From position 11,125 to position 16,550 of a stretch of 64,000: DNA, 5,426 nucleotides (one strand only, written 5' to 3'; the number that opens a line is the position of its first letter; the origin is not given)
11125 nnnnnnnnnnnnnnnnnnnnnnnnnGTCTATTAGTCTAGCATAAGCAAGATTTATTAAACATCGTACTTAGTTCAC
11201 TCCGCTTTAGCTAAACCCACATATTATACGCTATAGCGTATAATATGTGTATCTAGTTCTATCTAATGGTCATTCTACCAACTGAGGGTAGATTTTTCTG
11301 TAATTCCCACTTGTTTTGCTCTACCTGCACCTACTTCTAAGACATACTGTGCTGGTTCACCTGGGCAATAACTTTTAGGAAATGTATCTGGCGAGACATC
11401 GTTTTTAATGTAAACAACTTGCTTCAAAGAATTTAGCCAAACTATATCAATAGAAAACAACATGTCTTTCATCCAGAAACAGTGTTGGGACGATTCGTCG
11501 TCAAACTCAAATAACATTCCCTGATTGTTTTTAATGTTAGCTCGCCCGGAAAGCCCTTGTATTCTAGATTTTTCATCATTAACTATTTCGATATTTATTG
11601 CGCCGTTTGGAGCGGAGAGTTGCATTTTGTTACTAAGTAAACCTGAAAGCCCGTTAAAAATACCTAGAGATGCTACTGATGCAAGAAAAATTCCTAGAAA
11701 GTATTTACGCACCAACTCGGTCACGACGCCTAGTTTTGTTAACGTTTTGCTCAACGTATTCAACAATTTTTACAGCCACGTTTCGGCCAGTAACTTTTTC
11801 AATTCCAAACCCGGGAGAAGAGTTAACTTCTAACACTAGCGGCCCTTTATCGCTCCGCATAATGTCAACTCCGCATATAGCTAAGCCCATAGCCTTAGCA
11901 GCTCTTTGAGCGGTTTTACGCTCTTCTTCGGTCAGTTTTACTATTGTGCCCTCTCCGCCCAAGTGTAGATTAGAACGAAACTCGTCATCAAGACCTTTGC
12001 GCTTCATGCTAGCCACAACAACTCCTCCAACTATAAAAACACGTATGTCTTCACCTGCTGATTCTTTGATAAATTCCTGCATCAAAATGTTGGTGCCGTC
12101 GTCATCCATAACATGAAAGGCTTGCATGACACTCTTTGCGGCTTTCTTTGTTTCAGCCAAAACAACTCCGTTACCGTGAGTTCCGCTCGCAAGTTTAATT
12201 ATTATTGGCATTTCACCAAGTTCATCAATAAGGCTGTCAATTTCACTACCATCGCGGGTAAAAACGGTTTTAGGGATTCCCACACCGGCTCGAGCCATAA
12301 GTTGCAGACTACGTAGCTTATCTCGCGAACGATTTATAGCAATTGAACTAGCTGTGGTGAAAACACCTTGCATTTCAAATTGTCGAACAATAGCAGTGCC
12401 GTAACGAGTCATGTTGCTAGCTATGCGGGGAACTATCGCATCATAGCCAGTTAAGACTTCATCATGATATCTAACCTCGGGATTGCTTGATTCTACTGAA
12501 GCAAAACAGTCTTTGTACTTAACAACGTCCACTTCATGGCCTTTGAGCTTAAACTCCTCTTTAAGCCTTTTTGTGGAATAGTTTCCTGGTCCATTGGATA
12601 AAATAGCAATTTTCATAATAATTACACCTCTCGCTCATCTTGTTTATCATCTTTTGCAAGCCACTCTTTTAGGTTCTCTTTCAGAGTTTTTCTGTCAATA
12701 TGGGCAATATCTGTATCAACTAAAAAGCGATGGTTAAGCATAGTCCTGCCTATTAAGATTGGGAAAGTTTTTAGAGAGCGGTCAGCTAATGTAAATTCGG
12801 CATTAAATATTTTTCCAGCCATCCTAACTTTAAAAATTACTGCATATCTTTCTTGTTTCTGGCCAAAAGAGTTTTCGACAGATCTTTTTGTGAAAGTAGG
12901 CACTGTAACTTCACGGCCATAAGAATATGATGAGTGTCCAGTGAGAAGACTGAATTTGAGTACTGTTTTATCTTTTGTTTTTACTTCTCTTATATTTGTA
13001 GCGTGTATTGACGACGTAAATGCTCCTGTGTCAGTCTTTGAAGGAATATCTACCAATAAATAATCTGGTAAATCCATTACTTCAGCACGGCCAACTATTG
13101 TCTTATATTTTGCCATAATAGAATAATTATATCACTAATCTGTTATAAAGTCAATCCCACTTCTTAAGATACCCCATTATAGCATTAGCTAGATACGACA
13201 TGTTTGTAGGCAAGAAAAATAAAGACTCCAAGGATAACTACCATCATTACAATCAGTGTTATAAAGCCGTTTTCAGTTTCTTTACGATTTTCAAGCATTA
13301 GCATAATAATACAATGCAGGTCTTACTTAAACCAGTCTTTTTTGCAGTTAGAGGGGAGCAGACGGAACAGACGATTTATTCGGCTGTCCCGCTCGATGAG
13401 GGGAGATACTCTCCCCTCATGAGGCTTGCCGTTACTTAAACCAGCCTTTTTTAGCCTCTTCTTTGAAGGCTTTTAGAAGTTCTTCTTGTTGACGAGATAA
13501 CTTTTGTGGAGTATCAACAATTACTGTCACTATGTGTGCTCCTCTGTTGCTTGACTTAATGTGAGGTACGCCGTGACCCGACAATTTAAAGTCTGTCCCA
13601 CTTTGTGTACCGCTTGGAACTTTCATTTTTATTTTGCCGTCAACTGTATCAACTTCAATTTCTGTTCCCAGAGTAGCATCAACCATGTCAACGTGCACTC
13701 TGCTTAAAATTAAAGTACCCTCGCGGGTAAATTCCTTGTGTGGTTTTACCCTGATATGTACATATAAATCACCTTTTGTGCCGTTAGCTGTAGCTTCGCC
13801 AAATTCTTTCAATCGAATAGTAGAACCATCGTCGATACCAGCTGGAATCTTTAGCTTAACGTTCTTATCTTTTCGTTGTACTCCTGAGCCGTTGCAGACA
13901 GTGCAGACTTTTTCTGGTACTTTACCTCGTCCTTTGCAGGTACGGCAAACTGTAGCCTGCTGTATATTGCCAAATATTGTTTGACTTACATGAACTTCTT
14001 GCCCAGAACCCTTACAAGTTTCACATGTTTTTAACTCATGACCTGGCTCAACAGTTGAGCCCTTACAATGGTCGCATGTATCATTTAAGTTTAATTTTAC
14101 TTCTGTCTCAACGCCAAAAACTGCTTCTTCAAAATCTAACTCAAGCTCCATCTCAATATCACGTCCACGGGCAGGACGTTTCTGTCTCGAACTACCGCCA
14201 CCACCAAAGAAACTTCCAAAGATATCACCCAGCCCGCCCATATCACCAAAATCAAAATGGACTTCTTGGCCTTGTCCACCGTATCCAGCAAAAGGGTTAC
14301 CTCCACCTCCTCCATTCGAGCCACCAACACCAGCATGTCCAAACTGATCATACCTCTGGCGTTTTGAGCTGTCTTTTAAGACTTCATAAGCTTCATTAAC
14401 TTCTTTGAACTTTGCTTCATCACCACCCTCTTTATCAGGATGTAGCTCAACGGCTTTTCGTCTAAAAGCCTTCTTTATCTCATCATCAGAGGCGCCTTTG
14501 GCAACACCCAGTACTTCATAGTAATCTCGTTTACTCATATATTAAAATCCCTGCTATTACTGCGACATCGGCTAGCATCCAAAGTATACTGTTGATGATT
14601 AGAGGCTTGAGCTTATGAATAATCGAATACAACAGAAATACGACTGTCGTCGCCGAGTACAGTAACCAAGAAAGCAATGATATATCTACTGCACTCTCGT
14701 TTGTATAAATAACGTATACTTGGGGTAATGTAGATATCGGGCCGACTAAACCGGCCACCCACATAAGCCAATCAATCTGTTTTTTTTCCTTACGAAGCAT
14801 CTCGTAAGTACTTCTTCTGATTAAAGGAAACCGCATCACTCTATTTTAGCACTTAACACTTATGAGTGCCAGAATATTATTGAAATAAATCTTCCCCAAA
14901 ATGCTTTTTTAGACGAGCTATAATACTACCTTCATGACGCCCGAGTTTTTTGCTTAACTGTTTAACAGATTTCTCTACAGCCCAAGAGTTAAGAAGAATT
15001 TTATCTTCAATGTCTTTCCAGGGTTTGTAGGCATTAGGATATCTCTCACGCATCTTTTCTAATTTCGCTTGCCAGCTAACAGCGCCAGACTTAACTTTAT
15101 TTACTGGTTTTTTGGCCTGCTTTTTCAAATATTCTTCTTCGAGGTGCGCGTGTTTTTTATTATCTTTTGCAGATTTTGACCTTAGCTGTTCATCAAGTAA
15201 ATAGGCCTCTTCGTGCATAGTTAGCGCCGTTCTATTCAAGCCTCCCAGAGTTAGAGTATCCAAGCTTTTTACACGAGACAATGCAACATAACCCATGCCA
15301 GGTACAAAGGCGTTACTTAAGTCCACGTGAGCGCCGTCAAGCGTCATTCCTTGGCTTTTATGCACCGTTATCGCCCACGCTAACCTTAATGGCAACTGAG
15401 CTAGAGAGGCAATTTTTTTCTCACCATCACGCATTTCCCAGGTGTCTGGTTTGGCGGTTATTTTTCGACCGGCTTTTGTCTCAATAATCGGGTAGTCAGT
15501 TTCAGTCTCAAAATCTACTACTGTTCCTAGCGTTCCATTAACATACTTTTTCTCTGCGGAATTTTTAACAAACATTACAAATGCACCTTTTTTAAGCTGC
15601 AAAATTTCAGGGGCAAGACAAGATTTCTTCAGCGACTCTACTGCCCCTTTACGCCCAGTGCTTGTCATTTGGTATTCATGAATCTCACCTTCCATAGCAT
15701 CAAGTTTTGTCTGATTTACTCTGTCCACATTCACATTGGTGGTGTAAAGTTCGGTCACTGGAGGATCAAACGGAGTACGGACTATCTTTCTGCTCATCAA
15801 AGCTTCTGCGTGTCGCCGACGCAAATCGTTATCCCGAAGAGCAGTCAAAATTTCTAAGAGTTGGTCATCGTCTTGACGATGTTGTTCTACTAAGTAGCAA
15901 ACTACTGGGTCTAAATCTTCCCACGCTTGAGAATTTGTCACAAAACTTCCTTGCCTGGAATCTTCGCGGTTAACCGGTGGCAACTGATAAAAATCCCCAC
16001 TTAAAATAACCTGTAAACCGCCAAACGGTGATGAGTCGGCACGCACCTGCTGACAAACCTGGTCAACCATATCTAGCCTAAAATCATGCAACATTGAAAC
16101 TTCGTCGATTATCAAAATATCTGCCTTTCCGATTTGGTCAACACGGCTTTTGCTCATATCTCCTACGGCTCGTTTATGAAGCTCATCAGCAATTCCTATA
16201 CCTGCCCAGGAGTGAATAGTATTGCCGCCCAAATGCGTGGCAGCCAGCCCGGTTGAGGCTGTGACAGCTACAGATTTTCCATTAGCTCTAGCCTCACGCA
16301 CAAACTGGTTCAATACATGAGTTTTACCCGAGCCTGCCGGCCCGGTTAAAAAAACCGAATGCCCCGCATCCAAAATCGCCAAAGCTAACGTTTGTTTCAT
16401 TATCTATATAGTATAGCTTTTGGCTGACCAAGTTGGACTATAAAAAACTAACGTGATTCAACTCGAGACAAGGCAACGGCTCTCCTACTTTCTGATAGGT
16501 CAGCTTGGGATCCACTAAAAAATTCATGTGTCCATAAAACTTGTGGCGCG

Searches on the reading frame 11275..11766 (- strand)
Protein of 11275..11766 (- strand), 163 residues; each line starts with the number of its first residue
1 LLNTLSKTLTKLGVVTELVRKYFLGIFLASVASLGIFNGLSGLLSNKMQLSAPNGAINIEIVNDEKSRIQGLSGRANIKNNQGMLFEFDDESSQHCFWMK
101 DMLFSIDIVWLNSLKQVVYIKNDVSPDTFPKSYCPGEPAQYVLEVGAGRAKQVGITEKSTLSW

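Call 60: search_protein_families(library=pfam, proteins=[window:11275-11766:-], max_evalue=0.01)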
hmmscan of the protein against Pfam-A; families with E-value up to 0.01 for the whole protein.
window:11275-11766:- (163 aa): 1 family
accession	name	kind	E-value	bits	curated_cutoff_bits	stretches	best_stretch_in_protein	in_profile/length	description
PF02643.20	DUF192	-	1.3e-26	93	27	1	57-163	1-96/96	Uncharacterized ACR, COG1430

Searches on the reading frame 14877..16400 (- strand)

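Call 25: search_protein_families(library=pfam, proteins=[window:14877-16400:-])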
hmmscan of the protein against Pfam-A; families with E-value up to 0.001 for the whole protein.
window:14877-16400:- (507 aa): 12 families
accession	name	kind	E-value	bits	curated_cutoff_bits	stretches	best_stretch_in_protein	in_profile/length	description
PF05970.20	PIF1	-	7.3e-37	127.5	25.9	1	8-179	17-192/223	PIF1-like helicase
PF13604.12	AAA_30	-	1e-17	64.9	27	1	9-207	13-186/191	AAA domain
PF13245.12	AAA_19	-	3.8e-14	53.5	25.1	1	14-143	12-132/134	AAA domain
PF21530.3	Pif1_2B_dom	-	1.5e-07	31.5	23.9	1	255-297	4-47/47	DNA helicase Pif1, 2B domain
PF01443.25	Viral_helicase1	-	4.7e-07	30.3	21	1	19-107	4-74/228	Viral superfamily 1 RNA helicase core domain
PF13401.12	AAA_22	-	3.9e-06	27.6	27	1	15-135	7-122/130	AAA domain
PF13191.12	AAA_16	-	3.5e-05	24.8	32.6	1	13-41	24-52/167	AAA ATPase domain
PF25199.1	nSTAND_NTPase5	-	0.0001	22.6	34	0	15-45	43-74/145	Novel STAND NTPase 5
PF02492.25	cobW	-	0.00035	20.6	20.7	0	16-46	3-32/180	CobW/HypB/UreG, nucleotide-binding domain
PF07728.20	AAA_5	-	0.00067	20.1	22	0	16-106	2-80/139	AAA domain (dynein-related subfamily)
PF20720.3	nSTAND3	-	0.00097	19.3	27.2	0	6-46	10-50/155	Novel STAND NTPase 3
PF00270.35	DEAD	-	0.00098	19.3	26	0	3-105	4-107/167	DEAD/DEAH box helicase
